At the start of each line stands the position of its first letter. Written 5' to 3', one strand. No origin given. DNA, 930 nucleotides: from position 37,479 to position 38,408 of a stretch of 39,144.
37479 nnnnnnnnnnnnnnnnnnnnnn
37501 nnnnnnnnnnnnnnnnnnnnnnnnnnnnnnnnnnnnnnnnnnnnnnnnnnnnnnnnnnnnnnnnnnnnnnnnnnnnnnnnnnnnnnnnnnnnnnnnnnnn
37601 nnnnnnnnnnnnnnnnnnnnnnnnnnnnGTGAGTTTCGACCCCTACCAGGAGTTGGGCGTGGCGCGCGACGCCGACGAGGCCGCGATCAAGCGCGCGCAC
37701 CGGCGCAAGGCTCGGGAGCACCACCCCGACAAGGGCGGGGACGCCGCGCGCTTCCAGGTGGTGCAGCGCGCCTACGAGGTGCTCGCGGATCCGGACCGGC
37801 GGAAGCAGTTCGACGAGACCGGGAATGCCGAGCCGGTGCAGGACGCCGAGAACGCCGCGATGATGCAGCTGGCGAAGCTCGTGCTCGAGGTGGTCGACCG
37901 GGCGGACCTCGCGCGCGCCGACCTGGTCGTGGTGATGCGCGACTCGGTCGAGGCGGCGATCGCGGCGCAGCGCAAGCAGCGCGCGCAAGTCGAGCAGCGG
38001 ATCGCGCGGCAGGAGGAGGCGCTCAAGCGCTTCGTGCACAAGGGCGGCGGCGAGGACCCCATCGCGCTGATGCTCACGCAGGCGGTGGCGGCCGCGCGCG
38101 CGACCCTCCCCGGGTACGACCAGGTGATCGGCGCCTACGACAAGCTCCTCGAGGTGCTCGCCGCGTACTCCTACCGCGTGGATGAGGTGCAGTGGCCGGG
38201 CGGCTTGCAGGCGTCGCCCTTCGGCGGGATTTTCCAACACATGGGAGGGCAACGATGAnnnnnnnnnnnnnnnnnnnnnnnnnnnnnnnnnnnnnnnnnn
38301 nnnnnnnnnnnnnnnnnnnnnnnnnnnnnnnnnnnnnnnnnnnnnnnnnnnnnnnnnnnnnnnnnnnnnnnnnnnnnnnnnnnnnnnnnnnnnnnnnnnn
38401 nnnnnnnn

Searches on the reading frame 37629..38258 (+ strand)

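Call 27: search_protein_families(library=pfam, proteins=[window:37629-38258:+], max_evalue=0.01)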
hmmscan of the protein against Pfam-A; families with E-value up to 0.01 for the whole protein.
window:37629-38258:+ (209 aa): 1 family
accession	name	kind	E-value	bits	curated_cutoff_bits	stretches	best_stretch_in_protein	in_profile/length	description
PF00226.36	DnaJ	-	3e-18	66.1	27.8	1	4-62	1-63/63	DnaJ domain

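Call 67: search_protein_families(library=phrogs, proteins=[window:37629-38258:+], max_evalue=0.01)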
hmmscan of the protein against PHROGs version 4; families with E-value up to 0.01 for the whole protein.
window:37629-38258:+ (209 aa): 8 families
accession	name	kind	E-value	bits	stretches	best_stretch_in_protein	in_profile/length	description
phrog_14336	-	unknown function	2.9e-17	64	1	4-68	5-72/363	-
phrog_2778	-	unknown function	3.2e-11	44.5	1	5-91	37-124/239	-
phrog_13942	-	unknown function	3.2e-08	34.3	1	8-54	20-66/336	-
phrog_9210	-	unknown function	5.1e-08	33.8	1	8-54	154-201/204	-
phrog_11153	-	unknown function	2.1e-06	28.6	1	6-67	8-72/337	-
phrog_15863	-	unknown function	0.0002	21.8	1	18-68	157-213/312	-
phrog_14537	-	unknown function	0.0013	19.2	1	9-50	234-276/295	-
phrog_31004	-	unknown function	0.0089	17.3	0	6-56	4-58/156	-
